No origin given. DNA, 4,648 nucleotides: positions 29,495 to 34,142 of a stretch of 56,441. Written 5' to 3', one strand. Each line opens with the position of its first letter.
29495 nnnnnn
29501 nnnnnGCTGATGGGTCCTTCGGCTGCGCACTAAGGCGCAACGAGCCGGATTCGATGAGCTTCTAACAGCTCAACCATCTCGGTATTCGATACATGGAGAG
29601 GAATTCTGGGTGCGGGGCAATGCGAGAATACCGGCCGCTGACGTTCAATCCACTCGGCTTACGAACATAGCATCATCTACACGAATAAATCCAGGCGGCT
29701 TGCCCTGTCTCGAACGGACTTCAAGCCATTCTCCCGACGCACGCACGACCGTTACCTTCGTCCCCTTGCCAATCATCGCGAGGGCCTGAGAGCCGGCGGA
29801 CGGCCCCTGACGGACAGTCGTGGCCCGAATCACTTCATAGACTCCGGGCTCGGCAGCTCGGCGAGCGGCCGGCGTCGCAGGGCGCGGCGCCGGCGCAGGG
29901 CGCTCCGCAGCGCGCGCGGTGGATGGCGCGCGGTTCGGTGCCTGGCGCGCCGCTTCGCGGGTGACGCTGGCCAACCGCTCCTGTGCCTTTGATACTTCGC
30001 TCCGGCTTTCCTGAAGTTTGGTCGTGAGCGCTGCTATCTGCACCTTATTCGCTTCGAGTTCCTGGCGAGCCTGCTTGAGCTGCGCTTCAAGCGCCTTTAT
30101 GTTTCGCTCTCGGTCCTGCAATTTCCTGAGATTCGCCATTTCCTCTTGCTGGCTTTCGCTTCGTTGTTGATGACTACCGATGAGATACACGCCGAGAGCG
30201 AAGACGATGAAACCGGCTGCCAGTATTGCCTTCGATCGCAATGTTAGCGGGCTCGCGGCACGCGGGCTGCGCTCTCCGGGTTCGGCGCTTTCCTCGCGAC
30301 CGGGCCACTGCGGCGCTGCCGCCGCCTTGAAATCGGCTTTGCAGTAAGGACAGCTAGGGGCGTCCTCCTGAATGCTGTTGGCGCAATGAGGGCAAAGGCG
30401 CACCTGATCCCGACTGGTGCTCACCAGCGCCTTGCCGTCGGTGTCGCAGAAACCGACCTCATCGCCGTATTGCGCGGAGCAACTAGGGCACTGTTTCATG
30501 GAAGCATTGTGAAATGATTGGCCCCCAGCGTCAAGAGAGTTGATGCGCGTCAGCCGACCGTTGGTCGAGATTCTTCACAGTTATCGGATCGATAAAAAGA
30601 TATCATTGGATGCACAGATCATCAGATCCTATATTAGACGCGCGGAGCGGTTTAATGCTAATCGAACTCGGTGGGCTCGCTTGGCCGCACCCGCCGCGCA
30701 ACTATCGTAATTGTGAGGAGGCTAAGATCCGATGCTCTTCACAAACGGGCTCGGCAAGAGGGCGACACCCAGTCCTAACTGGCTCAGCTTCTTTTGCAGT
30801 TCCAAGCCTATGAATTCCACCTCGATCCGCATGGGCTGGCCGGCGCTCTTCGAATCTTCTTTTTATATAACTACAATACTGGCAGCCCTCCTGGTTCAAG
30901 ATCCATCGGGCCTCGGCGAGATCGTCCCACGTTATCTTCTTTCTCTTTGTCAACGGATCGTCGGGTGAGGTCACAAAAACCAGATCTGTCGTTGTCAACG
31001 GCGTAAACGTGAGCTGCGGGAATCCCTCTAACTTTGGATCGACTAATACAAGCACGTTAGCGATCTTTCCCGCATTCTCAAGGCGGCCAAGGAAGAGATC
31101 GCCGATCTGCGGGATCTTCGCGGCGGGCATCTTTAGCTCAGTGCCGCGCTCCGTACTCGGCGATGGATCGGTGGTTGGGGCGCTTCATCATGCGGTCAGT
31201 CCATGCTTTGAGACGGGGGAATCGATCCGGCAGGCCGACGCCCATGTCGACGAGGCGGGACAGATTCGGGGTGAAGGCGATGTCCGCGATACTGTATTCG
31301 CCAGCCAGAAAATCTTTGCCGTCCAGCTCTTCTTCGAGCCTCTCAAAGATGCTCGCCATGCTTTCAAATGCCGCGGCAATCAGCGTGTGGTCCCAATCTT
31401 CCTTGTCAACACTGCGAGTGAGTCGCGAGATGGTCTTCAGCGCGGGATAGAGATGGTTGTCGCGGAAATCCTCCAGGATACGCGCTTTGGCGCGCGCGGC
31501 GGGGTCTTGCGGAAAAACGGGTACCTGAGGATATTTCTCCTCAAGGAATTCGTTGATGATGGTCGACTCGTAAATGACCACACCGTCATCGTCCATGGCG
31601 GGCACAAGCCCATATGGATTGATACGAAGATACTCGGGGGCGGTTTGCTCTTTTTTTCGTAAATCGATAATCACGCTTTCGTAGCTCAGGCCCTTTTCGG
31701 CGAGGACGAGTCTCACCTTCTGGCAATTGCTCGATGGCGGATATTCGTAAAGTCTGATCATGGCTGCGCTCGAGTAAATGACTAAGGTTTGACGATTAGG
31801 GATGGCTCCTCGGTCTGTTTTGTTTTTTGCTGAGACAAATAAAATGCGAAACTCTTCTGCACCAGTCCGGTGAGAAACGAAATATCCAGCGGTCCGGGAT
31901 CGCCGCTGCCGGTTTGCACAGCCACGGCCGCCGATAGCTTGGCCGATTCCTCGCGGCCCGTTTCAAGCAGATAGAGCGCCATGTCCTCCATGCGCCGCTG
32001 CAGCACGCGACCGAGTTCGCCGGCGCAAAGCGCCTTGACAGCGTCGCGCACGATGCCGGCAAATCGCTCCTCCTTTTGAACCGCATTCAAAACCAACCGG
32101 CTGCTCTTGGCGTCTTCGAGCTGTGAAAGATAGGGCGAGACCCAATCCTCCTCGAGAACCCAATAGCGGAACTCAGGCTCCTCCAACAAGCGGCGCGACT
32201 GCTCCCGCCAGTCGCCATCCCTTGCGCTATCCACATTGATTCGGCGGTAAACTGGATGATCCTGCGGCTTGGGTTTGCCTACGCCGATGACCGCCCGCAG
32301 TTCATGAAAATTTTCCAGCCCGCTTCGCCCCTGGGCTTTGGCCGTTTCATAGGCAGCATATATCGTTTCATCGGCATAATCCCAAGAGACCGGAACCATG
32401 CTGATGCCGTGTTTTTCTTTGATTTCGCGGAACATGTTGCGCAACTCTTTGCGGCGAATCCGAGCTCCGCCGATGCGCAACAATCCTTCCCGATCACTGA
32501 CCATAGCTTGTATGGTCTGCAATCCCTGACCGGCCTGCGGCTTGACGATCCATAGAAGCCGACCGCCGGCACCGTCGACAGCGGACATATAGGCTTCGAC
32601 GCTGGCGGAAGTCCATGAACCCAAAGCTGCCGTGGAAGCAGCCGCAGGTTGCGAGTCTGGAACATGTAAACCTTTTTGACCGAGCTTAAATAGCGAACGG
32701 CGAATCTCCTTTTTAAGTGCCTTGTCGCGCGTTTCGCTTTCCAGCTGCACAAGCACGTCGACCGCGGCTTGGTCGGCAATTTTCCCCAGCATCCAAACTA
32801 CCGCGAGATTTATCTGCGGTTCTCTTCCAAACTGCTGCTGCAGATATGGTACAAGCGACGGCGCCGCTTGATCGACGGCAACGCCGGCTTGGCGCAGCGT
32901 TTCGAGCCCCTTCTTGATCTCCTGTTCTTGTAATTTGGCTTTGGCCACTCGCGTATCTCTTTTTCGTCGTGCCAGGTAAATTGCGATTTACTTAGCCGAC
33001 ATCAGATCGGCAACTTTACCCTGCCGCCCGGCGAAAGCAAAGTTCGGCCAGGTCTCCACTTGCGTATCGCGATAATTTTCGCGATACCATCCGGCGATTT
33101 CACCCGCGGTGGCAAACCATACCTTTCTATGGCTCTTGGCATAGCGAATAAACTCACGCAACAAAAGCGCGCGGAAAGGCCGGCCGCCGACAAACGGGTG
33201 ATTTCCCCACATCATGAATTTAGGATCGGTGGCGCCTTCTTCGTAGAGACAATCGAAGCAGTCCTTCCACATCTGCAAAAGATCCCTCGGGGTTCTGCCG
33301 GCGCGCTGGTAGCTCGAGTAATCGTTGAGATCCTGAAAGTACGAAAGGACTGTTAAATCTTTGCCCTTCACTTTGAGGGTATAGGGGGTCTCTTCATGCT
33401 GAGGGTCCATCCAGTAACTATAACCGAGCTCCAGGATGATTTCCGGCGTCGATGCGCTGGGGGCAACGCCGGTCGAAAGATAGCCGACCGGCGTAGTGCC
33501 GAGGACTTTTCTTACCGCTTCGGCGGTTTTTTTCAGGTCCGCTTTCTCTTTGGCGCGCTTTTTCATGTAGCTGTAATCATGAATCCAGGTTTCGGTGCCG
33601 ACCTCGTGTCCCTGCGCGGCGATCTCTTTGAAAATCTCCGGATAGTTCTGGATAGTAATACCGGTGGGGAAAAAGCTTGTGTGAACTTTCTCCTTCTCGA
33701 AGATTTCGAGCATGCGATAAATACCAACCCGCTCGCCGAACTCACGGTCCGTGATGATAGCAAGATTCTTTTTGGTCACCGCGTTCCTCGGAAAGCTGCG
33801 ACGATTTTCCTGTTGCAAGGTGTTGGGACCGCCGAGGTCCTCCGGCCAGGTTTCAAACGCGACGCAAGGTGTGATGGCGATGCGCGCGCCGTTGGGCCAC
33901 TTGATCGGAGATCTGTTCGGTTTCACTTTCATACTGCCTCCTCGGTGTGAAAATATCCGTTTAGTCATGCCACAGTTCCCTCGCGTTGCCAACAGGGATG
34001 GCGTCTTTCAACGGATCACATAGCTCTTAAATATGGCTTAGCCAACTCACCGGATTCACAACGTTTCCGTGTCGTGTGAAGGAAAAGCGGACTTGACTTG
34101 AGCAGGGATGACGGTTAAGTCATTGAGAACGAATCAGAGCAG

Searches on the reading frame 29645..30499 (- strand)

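Call 83: search_protein_families(library=pfam, proteins=[window:29645-30499:-], max_evalue=0.00001)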
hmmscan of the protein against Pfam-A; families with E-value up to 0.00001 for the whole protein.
window:29645-30499:- (284 aa): 1 family
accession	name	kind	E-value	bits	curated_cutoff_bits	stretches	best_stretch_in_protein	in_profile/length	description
PF08239.17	SH3_3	-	4.2e-07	30.5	27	1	227-271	3-47/54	Bacterial SH3 domain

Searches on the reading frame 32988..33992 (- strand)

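Call 83: search_protein_families(library=pfam, proteins=[window:32988-33992:-], max_evalue=0.00001)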
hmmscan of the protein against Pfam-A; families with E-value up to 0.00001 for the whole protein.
window:32988-33992:- (334 aa): 1 family
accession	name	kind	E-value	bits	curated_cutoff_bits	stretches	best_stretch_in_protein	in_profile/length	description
PF01522.26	Polysacc_deac_1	-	1.3e-15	57.9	23.1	1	93-193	23-123/124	Polysaccharide deacetylase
